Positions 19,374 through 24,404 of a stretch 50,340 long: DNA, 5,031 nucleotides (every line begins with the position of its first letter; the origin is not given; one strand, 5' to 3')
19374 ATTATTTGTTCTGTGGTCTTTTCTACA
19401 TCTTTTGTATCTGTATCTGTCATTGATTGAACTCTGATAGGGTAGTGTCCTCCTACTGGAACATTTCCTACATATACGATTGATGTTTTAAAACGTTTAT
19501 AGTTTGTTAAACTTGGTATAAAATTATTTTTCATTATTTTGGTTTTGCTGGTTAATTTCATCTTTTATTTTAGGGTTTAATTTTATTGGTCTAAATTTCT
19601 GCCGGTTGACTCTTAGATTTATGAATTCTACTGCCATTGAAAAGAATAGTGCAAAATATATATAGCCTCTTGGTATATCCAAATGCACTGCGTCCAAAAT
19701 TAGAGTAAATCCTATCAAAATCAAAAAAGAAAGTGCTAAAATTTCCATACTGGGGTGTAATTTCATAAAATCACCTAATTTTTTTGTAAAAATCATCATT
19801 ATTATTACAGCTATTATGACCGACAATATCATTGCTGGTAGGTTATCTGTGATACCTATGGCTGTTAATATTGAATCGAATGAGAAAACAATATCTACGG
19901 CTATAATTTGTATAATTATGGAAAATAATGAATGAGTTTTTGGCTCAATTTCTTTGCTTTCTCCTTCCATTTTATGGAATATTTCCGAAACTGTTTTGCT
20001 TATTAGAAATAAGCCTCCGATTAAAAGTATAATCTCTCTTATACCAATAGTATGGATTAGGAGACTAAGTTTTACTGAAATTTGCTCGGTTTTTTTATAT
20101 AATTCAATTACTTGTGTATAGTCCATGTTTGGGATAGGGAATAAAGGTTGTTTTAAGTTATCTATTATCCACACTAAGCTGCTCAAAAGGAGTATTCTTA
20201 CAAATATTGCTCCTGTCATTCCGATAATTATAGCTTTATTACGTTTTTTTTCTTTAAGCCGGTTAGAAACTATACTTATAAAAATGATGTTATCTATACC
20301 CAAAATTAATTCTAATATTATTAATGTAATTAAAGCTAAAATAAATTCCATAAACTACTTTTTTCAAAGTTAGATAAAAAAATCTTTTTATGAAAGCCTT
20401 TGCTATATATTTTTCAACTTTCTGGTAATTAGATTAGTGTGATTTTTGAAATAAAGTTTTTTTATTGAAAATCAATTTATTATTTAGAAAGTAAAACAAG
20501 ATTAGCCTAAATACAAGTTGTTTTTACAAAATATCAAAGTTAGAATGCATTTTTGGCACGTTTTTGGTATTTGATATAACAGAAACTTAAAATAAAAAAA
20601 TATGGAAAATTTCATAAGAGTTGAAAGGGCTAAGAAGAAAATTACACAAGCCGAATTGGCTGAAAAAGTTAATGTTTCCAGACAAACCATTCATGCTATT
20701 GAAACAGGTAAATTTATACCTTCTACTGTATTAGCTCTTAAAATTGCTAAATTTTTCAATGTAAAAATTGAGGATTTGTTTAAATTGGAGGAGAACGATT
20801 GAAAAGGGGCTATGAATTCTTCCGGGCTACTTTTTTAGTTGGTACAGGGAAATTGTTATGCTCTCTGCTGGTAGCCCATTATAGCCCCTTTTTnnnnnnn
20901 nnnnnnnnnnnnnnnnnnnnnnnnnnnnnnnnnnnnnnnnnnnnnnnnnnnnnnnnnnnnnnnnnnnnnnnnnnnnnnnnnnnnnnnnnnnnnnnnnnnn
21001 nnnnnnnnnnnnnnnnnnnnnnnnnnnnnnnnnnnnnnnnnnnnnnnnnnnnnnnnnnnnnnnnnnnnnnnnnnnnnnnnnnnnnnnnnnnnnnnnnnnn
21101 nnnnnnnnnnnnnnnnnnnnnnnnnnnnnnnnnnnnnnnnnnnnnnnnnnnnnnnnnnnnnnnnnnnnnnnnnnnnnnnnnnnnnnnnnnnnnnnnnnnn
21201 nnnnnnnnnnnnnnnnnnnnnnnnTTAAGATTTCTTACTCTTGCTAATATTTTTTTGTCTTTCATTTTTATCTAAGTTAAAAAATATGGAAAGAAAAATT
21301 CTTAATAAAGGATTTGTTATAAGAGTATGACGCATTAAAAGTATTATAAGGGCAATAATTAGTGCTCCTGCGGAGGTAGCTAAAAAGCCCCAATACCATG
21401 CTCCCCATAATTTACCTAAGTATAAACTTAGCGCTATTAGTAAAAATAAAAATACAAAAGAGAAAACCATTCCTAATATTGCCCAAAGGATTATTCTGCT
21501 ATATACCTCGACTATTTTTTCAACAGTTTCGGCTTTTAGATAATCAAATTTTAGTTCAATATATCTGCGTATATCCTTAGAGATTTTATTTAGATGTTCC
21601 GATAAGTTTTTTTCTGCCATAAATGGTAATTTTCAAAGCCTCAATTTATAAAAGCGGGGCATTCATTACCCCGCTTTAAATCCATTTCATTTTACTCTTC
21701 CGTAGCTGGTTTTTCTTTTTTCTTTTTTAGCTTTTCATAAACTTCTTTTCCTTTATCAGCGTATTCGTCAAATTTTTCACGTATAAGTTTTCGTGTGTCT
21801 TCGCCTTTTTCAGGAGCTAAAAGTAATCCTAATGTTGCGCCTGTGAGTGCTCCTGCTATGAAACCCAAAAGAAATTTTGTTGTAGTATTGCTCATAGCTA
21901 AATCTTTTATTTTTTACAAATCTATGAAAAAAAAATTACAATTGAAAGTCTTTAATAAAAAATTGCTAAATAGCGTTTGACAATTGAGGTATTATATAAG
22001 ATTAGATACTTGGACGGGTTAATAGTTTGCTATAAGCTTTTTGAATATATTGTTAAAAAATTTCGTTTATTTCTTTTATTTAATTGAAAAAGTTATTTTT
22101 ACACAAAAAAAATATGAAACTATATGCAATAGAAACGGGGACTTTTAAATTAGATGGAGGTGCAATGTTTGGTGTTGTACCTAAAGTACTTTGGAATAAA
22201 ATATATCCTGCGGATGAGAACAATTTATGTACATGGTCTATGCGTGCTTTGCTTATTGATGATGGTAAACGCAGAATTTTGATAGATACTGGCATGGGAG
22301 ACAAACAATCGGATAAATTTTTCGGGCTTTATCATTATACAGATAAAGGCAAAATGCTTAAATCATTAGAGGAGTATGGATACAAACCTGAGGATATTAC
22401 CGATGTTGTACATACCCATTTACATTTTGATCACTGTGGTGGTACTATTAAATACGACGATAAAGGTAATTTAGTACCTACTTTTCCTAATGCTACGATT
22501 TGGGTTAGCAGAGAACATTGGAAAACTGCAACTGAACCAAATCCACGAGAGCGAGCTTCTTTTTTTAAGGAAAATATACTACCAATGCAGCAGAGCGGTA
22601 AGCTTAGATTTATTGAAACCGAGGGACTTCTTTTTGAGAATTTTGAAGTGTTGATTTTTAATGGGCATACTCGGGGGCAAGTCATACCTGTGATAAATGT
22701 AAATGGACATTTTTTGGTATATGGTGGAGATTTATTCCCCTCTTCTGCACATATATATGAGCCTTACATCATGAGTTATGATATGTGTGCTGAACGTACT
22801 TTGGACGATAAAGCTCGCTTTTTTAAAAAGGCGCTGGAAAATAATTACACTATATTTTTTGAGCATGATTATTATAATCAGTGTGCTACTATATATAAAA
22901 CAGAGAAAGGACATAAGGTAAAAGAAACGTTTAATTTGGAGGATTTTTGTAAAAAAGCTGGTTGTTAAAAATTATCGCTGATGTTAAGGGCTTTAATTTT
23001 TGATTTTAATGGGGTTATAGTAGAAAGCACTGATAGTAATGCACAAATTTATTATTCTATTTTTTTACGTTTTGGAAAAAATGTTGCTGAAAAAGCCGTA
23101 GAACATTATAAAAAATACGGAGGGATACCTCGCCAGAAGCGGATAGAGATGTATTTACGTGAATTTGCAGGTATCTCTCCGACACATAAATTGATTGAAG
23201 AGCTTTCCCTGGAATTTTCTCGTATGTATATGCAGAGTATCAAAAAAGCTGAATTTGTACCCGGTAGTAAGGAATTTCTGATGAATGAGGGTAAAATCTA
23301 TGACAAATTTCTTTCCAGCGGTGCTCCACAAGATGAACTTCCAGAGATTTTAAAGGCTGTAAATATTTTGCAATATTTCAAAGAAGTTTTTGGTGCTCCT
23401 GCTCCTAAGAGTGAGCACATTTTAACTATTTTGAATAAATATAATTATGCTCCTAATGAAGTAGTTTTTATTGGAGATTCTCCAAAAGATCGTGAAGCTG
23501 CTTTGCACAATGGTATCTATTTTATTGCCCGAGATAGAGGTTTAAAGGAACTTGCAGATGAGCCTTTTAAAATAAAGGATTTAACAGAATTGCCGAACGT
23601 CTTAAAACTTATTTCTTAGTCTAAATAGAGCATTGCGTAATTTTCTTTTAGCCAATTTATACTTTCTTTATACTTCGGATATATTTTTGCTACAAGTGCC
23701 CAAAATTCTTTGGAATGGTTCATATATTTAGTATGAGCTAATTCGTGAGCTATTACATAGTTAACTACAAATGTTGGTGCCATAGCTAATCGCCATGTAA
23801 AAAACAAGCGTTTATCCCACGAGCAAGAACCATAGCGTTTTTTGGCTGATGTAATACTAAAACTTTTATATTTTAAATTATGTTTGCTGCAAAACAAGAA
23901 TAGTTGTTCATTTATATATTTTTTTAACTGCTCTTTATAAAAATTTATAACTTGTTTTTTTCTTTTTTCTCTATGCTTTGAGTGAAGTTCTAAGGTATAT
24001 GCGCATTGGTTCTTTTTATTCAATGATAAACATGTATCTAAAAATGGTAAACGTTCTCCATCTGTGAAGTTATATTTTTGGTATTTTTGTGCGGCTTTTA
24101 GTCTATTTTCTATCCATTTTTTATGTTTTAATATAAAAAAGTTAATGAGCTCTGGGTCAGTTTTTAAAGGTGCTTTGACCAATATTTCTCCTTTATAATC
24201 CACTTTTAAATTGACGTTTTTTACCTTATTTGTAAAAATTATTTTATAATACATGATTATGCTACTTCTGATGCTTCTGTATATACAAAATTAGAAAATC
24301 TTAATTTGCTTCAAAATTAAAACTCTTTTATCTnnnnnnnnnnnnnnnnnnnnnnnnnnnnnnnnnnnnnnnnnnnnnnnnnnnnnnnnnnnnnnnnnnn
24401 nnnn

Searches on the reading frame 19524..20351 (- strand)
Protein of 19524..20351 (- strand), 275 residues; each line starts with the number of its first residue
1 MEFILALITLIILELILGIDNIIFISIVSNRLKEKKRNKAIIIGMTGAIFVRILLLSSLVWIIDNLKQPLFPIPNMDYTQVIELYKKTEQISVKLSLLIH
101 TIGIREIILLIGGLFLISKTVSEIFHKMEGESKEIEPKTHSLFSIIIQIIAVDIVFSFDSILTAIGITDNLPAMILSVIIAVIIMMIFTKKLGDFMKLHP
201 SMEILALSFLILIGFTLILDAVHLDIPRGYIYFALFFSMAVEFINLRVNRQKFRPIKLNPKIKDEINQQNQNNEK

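Call 77: search_protein_families(library=pfam, proteins=[window:19524-20351:-], max_evalue=0.0001)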
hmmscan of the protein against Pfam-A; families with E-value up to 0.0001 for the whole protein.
window:19524-20351:- (275 aa): 1 family
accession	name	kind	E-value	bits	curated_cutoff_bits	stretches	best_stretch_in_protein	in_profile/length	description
PF03741.22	TerC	-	1.2e-42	146.1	27.8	1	8-220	1-177/178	Integral membrane protein TerC family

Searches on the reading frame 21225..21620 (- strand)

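Call 77: search_protein_families(library=pfam, proteins=[window:21225-21620:-], max_evalue=0.0001)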
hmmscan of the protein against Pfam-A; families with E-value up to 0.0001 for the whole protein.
window:21225-21620:- (131 aa): 1 family
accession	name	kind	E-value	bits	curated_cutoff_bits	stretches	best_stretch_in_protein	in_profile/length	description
PF07332.16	Phage_holin_3_6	-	8.8e-09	35.9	28.4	1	10-96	4-89/116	Putative Actinobacterial Holin-X, holin superfamily III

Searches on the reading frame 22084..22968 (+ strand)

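Call 77: search_protein_families(library=pfam, proteins=[window:22084-22968:+], max_evalue=0.0001)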
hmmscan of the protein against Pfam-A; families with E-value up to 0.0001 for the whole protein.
window:22084-22968:+ (294 aa): 2 families
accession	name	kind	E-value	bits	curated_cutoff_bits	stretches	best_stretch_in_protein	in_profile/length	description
PF00753.33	Lactamase_B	-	1.1e-14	55.3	22.7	1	55-228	8-161/196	Metallo-beta-lactamase superfamily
PF12706.13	Lactamase_B_2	-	7.3e-06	26.2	27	1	63-219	1-145/200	Beta-lactamase superfamily domain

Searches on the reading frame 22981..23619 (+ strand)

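Call 77: search_protein_families(library=pfam, proteins=[window:22981-23619:+], max_evalue=0.0001)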
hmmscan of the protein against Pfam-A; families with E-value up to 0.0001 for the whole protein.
window:22981-23619:+ (212 aa): 3 families
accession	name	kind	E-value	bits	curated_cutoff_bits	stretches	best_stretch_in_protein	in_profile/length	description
PF13419.12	HAD_2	-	1.1e-16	62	23.8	1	5-183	1-177/178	Haloacid dehalogenase-like hydrolase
PF00702.32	Hydrolase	-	1e-10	42.7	26.4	1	3-175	2-188/191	haloacid dehalogenase-like hydrolase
PF13242.12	Hydrolase_like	-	2.8e-05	24.4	22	1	142-193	5-57/75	HAD-hyrolase-like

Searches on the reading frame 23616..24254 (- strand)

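Call 77: search_protein_families(library=pfam, proteins=[window:23616-24254:-], max_evalue=0.0001)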
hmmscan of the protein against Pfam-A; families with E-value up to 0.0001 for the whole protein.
window:23616-24254:- (212 aa): 1 family
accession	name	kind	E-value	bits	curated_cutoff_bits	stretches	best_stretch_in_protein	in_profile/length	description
PF01863.23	YgjP-like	-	4.1e-47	161.3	26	1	12-205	1-207/207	YgjP-like, metallopeptidase domain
